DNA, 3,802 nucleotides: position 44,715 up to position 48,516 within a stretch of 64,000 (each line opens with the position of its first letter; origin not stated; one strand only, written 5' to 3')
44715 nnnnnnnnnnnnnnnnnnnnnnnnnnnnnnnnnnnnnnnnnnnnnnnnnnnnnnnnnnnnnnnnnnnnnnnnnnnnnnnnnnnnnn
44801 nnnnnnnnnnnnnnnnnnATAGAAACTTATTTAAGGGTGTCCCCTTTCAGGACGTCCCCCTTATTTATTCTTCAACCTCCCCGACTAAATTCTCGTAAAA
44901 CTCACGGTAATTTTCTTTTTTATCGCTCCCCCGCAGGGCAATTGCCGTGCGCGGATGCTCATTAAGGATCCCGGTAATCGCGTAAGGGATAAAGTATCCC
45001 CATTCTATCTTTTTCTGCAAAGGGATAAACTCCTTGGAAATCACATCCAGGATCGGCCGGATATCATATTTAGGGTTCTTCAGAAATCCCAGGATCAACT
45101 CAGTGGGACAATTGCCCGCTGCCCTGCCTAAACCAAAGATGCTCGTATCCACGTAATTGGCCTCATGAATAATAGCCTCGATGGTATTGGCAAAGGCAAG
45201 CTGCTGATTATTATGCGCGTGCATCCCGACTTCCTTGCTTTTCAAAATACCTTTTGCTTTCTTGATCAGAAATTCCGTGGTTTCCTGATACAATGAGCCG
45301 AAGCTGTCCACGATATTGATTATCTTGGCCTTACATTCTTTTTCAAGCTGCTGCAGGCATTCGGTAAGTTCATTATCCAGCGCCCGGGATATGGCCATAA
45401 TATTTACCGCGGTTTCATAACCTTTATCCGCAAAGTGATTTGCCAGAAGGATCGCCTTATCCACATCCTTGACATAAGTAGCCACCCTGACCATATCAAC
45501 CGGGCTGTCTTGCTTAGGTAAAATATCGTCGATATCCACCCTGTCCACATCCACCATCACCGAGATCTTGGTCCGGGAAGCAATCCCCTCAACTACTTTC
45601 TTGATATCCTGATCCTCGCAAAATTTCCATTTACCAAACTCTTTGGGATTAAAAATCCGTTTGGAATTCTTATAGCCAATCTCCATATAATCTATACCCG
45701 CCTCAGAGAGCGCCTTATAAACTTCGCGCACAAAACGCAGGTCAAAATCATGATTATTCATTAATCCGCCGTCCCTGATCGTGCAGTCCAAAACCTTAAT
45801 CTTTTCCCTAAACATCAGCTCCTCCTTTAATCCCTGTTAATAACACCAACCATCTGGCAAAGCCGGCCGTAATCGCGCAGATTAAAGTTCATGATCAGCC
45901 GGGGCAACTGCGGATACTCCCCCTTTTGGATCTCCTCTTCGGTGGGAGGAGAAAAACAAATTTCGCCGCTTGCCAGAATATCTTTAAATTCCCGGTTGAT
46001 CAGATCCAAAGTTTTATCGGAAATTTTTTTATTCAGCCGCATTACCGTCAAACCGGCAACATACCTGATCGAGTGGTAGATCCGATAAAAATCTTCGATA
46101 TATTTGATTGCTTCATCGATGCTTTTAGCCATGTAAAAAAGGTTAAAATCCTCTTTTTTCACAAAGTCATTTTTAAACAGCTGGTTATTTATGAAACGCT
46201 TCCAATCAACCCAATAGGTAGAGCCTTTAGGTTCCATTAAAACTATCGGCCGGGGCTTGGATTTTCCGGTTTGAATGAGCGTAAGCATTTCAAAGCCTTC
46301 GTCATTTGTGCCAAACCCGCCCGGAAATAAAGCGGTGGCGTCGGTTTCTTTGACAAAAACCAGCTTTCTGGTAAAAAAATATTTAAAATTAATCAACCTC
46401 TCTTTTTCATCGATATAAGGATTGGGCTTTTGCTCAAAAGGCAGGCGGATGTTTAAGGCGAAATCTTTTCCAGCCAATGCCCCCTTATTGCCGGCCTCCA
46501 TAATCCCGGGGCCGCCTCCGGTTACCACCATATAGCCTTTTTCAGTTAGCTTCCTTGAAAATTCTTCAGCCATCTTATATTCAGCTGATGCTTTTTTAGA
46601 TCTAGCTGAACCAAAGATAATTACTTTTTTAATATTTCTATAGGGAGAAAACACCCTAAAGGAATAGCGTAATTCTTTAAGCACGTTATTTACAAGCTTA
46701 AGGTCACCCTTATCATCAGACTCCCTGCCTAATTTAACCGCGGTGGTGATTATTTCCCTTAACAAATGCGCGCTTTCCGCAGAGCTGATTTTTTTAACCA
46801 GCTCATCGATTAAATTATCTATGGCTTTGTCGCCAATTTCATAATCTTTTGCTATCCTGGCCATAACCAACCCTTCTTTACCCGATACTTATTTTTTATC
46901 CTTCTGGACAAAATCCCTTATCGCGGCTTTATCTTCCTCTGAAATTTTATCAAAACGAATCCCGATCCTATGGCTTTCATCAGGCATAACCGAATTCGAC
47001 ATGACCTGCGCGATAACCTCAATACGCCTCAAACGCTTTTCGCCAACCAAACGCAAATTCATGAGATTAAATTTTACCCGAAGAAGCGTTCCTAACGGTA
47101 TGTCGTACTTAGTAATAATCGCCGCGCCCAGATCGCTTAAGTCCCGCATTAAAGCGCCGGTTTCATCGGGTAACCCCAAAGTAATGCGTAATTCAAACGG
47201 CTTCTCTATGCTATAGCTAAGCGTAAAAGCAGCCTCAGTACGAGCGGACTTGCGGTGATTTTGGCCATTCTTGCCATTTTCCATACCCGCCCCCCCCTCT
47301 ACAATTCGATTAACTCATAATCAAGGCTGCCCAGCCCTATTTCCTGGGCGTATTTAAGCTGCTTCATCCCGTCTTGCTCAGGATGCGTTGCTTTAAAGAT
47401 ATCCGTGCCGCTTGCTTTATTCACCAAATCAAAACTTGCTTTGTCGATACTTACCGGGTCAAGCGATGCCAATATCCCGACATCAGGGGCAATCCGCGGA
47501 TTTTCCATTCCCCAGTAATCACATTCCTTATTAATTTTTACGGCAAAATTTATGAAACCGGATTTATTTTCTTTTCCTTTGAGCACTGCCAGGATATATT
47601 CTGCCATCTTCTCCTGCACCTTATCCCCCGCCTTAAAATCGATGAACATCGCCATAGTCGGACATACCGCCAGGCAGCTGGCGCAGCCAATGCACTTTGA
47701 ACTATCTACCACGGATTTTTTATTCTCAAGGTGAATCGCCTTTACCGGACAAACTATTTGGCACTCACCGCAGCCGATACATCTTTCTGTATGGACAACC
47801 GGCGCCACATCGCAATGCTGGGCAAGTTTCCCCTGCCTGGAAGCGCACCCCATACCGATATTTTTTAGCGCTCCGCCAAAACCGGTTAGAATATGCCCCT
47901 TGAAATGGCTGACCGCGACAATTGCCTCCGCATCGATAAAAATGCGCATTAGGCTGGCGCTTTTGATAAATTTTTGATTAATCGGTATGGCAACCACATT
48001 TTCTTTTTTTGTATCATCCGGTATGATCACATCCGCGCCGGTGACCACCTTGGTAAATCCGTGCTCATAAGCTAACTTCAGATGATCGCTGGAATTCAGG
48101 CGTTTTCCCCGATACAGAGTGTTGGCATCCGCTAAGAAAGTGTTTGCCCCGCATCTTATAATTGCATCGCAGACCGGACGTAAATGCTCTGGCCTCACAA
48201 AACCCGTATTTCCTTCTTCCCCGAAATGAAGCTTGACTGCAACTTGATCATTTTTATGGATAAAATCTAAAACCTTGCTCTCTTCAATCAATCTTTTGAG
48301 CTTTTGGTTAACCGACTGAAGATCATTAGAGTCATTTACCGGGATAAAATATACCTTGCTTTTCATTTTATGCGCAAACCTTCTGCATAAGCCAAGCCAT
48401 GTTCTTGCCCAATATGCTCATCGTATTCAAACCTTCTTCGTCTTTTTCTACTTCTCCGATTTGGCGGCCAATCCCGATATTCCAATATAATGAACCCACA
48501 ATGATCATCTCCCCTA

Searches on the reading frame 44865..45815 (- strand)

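Call 74: search_protein_families(library=pfam, proteins=[window:44865-45815:-], max_evalue=0.00001)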
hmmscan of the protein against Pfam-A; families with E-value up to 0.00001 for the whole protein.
window:44865-45815:- (316 aa): 1 family
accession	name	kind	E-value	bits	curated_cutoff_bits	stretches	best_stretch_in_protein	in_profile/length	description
PF00682.25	HMGL-like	-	1.8e-24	87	29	1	5-246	1-240/260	HMGL-like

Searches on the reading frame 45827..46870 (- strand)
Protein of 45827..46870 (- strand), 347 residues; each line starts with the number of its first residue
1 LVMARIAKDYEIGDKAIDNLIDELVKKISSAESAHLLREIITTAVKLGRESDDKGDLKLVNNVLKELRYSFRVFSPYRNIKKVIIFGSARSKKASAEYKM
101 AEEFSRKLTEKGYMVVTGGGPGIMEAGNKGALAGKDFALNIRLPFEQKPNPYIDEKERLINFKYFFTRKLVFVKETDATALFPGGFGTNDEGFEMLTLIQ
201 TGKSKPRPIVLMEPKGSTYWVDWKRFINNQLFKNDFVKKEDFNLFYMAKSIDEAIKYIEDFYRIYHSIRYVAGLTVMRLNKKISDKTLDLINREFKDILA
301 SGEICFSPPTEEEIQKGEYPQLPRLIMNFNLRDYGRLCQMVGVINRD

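Call 74: search_protein_families(library=pfam, proteins=[window:45827-46870:-], max_evalue=0.00001)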
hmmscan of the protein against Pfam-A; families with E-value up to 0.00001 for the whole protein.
window:45827-46870:- (347 aa): 2 families
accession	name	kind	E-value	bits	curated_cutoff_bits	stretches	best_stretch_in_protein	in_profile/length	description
PF03641.19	Lysine_decarbox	-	7.6e-25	88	27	1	124-257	1-130/131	Possible lysine decarboxylase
PF18306.6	LDcluster4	-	3.8e-08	33.5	26.3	1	82-191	3-109/151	SLOG cluster4 family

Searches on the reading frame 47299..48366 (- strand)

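Call 74: search_protein_families(library=pfam, proteins=[window:47299-48366:-], max_evalue=0.00001)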
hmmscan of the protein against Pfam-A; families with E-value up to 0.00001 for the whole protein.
window:47299-48366:- (355 aa): 12 families
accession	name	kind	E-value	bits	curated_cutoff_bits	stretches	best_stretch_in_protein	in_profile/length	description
PF04015.17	DUF362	-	1.4e-41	143.2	24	1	42-312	1-199/200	Domain of unknown function (DUF362)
PF00037.32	Fer4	-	8.8e-15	54.3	21.1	2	189-211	1-23/24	4Fe-4S binding domain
PF13237.11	Fer4_10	-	1.7e-11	44.3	25.5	1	189-236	2-53/53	4Fe-4S dicluster domain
PF14697.11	Fer4_21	-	2.5e-11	44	35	1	190-238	2-54/59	4Fe-4S dicluster domain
PF12837.12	Fer4_6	-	5.7e-11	42.3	25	0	219-239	3-23/24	4Fe-4S binding domain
PF12797.12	Fer4_2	-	9e-11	41.4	24.5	0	189-208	3-22/22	4Fe-4S binding domain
PF12838.12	Fer4_7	-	4.6e-10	40.2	27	1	195-238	1-51/52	4Fe-4S dicluster domain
PF25160.1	LdpA_Fe-S-bd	-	1e-08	35.2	27.6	1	202-237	9-40/49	LdpA Fe-S cluster-binding domain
PF13187.11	Fer4_9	-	2.4e-07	31.1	27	1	195-239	1-51/52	4Fe-4S dicluster domain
PF13484.11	Fer4_16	-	3.1e-07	31.5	30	0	195-226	1-30/66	4Fe-4S double cluster binding domain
PF12800.12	Fer4_4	-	1.5e-06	28.4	24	0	193-208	1-16/17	4Fe-4S binding domain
PF13183.11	Fer4_8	-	4.3e-06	27.6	27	0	222-255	2-35/68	4Fe-4S dicluster domain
